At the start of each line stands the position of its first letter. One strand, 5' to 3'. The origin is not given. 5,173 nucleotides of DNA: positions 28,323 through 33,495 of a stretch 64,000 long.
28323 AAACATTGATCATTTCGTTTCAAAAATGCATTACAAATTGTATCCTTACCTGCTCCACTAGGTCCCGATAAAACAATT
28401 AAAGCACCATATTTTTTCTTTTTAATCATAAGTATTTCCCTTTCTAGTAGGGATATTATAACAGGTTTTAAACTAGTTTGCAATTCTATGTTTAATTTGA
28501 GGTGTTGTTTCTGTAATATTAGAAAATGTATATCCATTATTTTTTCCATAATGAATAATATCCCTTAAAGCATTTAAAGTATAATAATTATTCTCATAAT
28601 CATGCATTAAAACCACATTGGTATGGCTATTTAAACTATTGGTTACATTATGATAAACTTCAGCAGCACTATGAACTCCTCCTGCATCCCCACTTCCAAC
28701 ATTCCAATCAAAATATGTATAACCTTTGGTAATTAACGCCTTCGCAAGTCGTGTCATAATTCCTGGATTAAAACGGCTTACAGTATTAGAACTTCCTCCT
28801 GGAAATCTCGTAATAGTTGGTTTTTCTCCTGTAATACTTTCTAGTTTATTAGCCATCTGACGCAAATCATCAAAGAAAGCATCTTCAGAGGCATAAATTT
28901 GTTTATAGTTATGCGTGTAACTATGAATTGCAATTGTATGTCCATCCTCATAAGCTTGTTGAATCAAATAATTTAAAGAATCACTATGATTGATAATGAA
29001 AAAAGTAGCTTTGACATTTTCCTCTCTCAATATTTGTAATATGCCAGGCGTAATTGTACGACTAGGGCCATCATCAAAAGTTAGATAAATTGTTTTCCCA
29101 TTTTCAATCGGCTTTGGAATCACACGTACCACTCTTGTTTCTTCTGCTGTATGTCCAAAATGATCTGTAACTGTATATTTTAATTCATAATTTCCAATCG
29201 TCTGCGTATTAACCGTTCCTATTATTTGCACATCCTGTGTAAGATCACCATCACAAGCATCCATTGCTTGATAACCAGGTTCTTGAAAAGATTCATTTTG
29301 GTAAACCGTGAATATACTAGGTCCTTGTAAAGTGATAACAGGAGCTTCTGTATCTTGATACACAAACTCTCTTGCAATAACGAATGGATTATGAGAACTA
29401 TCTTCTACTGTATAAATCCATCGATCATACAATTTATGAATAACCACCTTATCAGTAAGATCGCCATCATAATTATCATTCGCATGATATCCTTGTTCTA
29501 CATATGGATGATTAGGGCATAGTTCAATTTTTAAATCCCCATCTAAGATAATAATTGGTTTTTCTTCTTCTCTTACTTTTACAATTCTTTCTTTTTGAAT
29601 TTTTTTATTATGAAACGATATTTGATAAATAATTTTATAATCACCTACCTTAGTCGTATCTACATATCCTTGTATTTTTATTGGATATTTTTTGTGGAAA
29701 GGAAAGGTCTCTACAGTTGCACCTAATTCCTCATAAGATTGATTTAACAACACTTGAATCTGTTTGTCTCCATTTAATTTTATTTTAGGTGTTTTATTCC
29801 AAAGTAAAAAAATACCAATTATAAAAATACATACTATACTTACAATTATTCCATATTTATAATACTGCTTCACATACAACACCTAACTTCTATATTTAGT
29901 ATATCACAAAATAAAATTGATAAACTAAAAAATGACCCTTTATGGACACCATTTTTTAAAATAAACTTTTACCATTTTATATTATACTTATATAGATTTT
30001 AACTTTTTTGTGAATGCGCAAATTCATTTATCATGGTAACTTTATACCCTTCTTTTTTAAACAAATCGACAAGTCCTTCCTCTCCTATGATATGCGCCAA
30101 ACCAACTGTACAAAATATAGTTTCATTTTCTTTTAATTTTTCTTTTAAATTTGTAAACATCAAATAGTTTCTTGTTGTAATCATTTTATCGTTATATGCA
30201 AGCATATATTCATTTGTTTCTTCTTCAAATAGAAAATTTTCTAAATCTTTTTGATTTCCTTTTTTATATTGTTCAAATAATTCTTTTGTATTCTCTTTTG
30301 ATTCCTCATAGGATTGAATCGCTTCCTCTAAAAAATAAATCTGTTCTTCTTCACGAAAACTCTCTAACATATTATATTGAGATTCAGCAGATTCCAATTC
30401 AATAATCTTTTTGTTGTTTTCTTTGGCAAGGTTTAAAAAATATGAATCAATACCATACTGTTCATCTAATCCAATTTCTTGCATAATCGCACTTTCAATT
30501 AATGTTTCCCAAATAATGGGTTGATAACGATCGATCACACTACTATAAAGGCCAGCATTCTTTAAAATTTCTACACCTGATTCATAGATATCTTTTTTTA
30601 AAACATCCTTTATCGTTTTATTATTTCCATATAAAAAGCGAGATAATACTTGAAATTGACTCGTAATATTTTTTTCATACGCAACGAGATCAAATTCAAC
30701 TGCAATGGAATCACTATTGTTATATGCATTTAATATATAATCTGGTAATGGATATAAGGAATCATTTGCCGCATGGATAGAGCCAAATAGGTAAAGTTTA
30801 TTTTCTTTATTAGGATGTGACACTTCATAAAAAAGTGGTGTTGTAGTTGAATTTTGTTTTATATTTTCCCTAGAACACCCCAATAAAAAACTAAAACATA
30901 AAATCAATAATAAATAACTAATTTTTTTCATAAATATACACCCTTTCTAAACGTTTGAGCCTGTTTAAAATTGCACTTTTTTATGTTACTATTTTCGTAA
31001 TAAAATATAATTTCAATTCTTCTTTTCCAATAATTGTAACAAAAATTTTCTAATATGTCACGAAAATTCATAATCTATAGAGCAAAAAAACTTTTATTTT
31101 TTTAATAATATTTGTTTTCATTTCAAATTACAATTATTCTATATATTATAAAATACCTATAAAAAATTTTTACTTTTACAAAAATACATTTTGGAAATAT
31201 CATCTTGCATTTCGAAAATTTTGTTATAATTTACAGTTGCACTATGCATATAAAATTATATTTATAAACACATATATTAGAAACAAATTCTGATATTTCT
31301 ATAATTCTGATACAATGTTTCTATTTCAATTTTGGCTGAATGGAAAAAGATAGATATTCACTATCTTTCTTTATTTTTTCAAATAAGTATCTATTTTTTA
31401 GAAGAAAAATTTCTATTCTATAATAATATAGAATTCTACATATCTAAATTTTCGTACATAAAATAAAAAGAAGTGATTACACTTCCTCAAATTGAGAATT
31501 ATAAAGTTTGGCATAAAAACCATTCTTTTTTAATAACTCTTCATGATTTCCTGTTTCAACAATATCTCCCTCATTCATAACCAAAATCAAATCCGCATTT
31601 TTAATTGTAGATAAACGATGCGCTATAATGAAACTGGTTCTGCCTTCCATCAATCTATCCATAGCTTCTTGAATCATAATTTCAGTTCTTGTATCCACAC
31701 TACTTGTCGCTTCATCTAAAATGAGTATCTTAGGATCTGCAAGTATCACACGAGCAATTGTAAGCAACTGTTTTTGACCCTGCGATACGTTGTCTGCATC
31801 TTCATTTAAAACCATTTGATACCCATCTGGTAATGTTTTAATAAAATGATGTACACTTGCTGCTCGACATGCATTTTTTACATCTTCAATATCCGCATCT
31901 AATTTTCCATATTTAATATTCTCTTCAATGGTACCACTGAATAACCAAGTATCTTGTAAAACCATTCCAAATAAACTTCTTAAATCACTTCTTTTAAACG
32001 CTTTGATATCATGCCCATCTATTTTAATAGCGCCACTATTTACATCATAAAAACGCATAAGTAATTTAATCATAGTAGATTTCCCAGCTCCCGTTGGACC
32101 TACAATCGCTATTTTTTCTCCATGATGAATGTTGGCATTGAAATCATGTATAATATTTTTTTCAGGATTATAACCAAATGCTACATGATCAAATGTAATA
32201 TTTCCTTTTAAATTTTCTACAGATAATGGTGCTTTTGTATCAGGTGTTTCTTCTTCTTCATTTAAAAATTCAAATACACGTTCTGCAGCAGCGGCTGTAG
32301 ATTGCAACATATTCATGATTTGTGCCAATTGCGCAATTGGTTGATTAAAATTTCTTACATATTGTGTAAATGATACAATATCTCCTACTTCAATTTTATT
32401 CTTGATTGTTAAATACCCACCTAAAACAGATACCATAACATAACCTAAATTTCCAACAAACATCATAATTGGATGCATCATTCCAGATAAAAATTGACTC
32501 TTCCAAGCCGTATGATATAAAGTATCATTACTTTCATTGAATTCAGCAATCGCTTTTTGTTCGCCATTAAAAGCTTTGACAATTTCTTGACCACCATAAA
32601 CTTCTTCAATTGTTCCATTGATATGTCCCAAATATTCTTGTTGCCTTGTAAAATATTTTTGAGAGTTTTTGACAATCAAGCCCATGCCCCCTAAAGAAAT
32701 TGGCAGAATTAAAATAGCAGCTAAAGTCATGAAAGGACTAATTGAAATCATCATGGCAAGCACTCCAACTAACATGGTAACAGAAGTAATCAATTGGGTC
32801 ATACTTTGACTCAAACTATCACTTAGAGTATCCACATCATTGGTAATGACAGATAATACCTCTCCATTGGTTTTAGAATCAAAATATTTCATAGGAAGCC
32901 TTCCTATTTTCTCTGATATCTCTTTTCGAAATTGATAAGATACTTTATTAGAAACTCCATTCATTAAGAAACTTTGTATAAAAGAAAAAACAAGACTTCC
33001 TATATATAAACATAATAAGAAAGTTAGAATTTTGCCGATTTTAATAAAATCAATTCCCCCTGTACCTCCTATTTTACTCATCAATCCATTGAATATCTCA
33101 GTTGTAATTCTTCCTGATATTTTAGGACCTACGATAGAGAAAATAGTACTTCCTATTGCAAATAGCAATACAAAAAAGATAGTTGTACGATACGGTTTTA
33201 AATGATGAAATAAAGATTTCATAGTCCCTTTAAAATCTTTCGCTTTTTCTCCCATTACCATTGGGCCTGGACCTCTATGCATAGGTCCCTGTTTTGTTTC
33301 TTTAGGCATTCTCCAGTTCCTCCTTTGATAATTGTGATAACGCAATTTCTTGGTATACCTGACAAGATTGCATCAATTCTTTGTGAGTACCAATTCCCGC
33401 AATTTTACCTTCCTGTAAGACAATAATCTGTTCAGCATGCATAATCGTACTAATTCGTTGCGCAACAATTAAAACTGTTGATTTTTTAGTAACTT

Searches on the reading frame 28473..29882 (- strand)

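Call 85: search_protein_families(library=pfam, proteins=[window:28473-29882:-], max_evalue=0.00001)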
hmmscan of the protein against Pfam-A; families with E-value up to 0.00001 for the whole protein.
window:28473-29882:- (469 aa): 3 families
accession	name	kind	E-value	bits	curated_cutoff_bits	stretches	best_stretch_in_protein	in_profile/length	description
PF16403.11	Bact_surface_Ig-like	-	2e-37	127.5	27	2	183-254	1-71/71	Bacterial surface protein, Ig-like domain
PF01522.26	Polysacc_deac_1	-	3.8e-26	91.9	23.1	1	261-368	5-111/124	Polysaccharide deacetylase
PF07523.18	Big_3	-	9.4e-06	26.3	21.2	0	68-95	37-64/68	Bacterial Ig-like domain (group 3)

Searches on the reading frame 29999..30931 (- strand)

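Call 86: search_protein_families(library=pfam, proteins=[window:29999-30931:-], max_evalue=0.00001)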
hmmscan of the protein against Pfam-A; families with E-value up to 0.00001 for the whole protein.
window:29999-30931:- (310 aa): 1 family
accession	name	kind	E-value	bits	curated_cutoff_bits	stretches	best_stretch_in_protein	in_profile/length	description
PF01963.22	TraB_PrgY_gumN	-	2e-57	195.5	26.8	1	34-299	2-262/263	TraB/PrgY/gumN family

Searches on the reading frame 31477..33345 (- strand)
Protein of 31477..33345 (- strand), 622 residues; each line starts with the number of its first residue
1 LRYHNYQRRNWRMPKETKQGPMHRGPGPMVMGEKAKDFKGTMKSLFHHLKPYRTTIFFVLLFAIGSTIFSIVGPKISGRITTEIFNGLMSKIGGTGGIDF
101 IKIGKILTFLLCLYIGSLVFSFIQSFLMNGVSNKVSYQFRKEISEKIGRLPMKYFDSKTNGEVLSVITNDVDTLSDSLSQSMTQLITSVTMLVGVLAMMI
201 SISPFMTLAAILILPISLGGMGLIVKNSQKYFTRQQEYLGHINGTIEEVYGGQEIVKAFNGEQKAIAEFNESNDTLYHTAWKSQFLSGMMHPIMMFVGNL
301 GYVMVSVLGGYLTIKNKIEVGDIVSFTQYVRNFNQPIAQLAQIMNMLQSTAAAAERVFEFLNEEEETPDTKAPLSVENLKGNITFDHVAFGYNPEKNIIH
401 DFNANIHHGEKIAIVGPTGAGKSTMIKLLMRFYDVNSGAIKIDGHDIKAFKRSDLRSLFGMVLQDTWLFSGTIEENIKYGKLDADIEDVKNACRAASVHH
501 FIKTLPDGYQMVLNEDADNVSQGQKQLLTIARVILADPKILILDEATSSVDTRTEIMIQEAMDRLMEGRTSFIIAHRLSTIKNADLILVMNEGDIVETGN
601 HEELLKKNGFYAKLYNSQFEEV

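Call 86: search_protein_families(library=pfam, proteins=[window:31477-33345:-], max_evalue=0.00001)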
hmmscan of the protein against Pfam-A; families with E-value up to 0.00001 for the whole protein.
window:31477-33345:- (622 aa): 2 families
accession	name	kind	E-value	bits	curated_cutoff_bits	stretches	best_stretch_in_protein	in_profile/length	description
PF00664.28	ABC_membrane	-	2.8e-52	178.6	28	1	56-336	1-273/274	ABC transporter transmembrane region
PF00005.33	ABC_tran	-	8.8e-30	104.5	25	1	400-548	2-137/137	ABC transporter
